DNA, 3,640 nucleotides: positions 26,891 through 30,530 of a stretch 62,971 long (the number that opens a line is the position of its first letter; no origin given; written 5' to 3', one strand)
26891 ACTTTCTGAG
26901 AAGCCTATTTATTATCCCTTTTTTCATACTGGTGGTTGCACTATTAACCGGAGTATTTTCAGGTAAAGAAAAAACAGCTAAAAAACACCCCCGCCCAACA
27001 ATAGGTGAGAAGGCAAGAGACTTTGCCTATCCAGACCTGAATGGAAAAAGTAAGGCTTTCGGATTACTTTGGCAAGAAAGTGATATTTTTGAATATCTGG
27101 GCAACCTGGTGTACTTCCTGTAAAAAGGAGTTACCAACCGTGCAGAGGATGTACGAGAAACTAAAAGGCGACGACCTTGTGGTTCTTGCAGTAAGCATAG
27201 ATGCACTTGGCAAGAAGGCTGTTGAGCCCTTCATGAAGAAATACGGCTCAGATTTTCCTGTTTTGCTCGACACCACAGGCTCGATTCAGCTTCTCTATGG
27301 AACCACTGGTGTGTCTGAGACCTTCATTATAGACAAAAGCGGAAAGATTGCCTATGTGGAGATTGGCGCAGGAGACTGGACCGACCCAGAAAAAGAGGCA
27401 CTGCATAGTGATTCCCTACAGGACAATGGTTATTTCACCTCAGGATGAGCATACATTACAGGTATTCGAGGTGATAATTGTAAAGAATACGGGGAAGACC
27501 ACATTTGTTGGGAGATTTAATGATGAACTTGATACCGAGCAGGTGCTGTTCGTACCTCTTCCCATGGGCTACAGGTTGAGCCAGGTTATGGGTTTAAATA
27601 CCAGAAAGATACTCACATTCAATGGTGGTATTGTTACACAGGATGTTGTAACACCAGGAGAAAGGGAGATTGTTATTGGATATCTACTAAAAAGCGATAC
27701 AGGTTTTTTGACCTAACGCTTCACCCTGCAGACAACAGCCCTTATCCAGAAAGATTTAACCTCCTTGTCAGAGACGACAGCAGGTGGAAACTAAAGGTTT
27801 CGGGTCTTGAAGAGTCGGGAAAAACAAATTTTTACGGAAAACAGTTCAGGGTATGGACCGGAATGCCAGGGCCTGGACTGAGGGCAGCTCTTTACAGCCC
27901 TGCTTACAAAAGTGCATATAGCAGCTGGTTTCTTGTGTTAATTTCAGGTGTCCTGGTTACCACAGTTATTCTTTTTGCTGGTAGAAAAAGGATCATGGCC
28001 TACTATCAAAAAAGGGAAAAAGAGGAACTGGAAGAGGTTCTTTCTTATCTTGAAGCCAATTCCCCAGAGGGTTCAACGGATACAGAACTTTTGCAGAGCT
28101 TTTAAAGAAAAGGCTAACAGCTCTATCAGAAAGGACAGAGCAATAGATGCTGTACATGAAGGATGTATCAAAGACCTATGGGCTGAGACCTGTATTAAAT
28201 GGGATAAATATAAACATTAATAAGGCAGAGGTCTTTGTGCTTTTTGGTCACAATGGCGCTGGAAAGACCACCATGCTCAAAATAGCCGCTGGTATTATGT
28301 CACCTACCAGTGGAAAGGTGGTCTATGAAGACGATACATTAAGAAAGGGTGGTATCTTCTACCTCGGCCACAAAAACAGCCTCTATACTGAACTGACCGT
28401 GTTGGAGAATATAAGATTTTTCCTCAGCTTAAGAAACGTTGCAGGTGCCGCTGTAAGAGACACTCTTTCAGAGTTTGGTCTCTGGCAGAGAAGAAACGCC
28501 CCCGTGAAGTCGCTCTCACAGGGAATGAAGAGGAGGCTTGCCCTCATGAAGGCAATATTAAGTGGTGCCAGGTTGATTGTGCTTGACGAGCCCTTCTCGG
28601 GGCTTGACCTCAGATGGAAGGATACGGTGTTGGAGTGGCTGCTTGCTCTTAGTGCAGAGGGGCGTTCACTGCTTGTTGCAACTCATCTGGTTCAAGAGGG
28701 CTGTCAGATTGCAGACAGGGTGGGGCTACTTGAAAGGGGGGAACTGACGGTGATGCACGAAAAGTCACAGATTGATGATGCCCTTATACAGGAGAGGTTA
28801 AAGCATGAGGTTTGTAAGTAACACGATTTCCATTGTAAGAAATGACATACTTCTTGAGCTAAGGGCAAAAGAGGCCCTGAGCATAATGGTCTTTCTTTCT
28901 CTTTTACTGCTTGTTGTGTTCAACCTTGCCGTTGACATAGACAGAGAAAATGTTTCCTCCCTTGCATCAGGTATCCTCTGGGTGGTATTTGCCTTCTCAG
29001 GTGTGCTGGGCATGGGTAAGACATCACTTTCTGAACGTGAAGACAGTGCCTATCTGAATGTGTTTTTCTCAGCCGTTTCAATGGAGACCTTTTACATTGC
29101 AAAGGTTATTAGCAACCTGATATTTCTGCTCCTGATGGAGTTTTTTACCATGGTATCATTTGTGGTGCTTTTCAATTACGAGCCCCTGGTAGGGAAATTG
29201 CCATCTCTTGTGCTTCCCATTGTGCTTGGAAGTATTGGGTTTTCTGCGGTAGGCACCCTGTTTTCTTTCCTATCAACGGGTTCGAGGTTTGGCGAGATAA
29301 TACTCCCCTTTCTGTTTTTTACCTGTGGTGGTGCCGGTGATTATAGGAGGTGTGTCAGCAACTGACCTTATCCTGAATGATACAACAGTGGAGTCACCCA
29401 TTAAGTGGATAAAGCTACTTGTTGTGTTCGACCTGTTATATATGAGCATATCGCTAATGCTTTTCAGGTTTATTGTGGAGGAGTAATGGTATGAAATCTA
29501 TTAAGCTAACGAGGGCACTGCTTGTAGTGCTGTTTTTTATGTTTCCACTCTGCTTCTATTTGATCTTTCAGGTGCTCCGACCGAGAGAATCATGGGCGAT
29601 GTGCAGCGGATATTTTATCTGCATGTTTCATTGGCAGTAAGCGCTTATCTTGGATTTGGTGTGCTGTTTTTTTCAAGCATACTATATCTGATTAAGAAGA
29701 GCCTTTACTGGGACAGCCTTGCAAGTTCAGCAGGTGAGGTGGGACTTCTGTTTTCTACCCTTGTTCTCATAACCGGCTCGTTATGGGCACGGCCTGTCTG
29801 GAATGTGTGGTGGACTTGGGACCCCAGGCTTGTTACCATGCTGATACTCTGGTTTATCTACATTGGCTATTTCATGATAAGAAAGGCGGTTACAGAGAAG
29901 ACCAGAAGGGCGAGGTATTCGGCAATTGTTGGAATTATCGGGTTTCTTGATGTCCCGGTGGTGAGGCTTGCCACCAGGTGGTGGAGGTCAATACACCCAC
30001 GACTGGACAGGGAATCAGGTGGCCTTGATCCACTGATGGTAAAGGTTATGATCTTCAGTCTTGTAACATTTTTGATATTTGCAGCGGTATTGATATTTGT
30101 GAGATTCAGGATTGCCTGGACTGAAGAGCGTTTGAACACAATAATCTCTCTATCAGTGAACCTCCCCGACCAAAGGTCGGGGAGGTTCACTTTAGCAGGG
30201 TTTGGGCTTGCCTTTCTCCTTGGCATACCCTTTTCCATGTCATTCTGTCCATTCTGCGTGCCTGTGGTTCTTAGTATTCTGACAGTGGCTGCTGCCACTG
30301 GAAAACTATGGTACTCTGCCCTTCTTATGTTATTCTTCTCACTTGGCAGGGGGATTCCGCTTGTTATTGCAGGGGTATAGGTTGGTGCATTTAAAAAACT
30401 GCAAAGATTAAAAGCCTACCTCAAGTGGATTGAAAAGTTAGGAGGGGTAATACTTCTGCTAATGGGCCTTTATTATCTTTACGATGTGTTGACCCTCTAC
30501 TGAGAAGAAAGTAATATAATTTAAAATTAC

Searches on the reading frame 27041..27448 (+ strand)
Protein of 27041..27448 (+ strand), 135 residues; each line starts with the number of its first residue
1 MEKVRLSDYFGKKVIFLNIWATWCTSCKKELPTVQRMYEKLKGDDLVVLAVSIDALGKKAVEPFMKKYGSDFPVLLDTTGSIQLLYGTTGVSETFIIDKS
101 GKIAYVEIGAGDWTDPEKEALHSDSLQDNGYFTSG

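Call 10: search_protein_families(library=ncbifam, max_evalue=0.01, proteins=[window:27041-27448:+])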
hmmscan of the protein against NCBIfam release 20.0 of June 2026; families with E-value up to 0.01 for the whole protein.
window:27041-27448:+ (135 aa): 16 families
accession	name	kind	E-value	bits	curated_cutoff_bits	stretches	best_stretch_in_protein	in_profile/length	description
NF002854.0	PRK03147.1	subfamily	5.1e-26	91.6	170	1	2-110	53-159/176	thiol-disulfide oxidoreductase ResA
NF041202.1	StoA_CxxC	exception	9.5e-18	64.6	210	1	11-109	52-150/163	endospore biogenesis thiol-disulfide oxidoreductase StoA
NF041054.1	WAxxUGC_long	equivalog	3.9e-17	62.6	300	1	3-104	96-195/354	ResA-like WAxxUGC motif-containing protein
TIGR00385.1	dsbE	subfamily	7.2e-17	61.5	123.15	1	8-111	58-158/173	DsbE family thiol:disulfide interchange protein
NF047696.1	ThlDiSintTplARhiz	equivalog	5.3e-16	59.1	230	1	3-115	89-205/219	thiol:disulfide interchange protein TlpA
NF011941.0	PRK15412.1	equivalog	3.4e-11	43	359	1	13-109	69-161/185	thiol:disulfide interchange protein DsbE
NF010625.0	PRK14018.1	equivalog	6.8e-07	28.2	522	1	12-109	56-158/521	bifunctional peptide-methionine (S)-S-oxide reductase MsrA/peptide-methionine (R)-S-oxide reductase MsrB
NF040737.1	peroxi_PrxU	equivalog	1e-06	28.7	270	1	2-108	56-173/233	thioredoxin-dependent peroxiredoxin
TIGR01068.1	thioredoxin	equivalog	2.1e-05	24.6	96.8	1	12-59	14-60/101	thioredoxin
TIGR03137.1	AhpC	equivalog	7.1e-05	22.6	272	1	4-111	24-139/187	alkyl hydroperoxide reductase subunit C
TIGR01126.1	pdi_dom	equivalog_domain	0.00013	22.2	107.2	1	12-61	14-63/105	protein disulfide-isomerase domain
TIGR01130.1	ER_PDI_fam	subfamily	0.00022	20.9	344.25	1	12-50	363-401/476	protein disulfide-isomerase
NF009668.0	PRK13189.1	equivalog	0.0005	19.4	211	1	4-104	28-140/224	peroxiredoxin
NF053650.1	PerredPrxQDein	equivalog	0.00053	20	260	1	4-90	14-97/148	thioredoxin-dependent peroxiredoxin PrxQ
NF006898.0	PRK09381.1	equivalog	0.00068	20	138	1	14-55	23-63/109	thioredoxin TrxA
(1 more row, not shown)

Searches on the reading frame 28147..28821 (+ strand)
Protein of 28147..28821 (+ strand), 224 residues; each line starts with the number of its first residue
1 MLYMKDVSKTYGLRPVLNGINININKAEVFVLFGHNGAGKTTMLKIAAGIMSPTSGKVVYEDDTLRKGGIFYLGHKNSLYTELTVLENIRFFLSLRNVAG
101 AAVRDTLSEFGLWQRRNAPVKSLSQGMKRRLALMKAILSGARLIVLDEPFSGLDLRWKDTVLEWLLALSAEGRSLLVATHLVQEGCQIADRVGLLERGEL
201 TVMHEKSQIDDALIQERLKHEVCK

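Call 10: search_protein_families(library=ncbifam, max_evalue=0.01, proteins=[window:28147-28821:+])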
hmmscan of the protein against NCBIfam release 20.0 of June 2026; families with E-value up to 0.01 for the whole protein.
window:28147-28821:+ (224 aa): 191 families (the best 25 are shown)
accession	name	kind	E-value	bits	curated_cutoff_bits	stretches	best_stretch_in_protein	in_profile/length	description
TIGR03740.1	galliderm_ABC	subfamily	2.3e-39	135.4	309.75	1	3-211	2-213/223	lantibiotic protection ABC transporter ATP-binding subunit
TIGR01189.1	ccmA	equivalog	1.8e-37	128.9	131.6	1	4-181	3-186/198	heme ABC exporter ATP-binding protein CcmA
NF010061.0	PRK13538.1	equivalog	4.6e-36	124.3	195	1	1-181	5-192/211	cytochrome c biogenesis heme-transporting ATPase CcmA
TIGR01188.1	drrA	subfamily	4.9e-36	124.6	312.45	1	9-213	1-215/302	daunorubicin resistance ABC transporter, ATP-binding protein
TIGR03864.1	PQQ_ABC_ATP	hypoth_equivalog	2.8e-33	115.3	302.25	1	2-213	2-223/236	ABC transporter, ATP-binding subunit, PQQ-dependent alcohol dehydrogenase system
NF010059.0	PRK13536.1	equivalog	9.9e-33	113.3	549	1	4-218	46-266/342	nodulation factor ABC transporter ATP-binding protein NodI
TIGR04406.1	LPS_export_lptB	equivalog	1.5e-32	112.8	240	1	2-208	2-221/239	LPS export ABC transporter ATP-binding protein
TIGR01288.1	nodI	equivalog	5.3e-31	107.7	424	1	4-222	7-231/303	nodulation factor ABC transporter ATP-binding protein NodI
NF010060.0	PRK13537.1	equivalog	5.5e-31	107.6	521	1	3-199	17-223/314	nodulation factor ABC transporter ATP-binding protein NodI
NF040840.2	tungstate_WtpC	equivalog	2.3e-30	106.1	440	1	1-208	1-217/347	tungstate ABC transporter ATP-binding protein WtpC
NF033858.1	ABC2_perm_RbbA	equivalog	3.5e-30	104.6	1050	1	10-211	275-486/909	ribosome-associated ATPase/putative transporter RbbA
NF043075.1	MMSYN1_0197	equivalog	7e-30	104.1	550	1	2-205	3-216/341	spermidine/putrescine ABC transporter ATP-binding protein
TIGR03522.1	GldA_ABC_ATP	equivalog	1.2e-29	103.8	402.6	1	3-206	4-216/301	gliding motility-associated ABC transporter ATP-binding subunit GldA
TIGR00968.1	3a0106s01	subfamily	5.5e-28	98.1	342.75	1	4-211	3-220/237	sulfate ABC transporter ATP-binding protein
TIGR03608.1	L_ocin_972_ABC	subfamily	1.3e-27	96.6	254.85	1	4-181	1-193/206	putative bacteriocin export ABC transporter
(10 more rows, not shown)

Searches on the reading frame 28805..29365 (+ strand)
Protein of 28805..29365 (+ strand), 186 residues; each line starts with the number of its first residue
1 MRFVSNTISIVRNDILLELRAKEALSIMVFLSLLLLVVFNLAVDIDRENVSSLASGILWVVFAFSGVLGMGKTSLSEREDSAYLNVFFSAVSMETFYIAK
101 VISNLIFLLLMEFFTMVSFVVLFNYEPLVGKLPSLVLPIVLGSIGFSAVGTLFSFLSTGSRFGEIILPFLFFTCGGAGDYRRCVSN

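Call 10: search_protein_families(library=ncbifam, max_evalue=0.01, proteins=[window:28805-29365:+])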
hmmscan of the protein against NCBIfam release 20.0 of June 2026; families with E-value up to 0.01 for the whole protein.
window:28805-29365:+ (186 aa): 1 family
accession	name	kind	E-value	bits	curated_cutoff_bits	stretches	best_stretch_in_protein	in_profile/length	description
TIGR01190.1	ccmB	equivalog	2.6e-07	30.5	156.2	1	10-170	1-159/211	heme exporter protein CcmB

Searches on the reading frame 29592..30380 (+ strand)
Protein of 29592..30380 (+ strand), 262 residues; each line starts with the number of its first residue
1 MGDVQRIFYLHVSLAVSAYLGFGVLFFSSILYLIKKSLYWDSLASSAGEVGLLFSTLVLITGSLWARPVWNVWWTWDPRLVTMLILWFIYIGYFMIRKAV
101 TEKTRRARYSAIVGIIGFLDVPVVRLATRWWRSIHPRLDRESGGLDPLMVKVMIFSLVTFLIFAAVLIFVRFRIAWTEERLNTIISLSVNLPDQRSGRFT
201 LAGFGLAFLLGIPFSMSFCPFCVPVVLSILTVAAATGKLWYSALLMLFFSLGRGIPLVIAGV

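Call 10: search_protein_families(library=ncbifam, max_evalue=0.01, proteins=[window:29592-30380:+])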
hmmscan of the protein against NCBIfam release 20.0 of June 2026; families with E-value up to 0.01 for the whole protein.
window:29592-30380:+ (262 aa): 3 families
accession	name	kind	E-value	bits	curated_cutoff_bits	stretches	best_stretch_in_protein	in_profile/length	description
TIGR01191.1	ccmC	subfamily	2.4e-36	125.4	186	1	2-174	7-182/184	heme ABC transporter permease CcmC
TIGR03144.1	cytochr_II_ccsB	equivalog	7.5e-13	48.8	187.6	1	41-120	157-233/252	c-type cytochrome biogenesis protein CcsB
NF040495.1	tranport_ArsG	equivalog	0.01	15.3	200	1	189-260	111-180/225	aromatic aminobenezylarsenical efflux permease ArsG family transporter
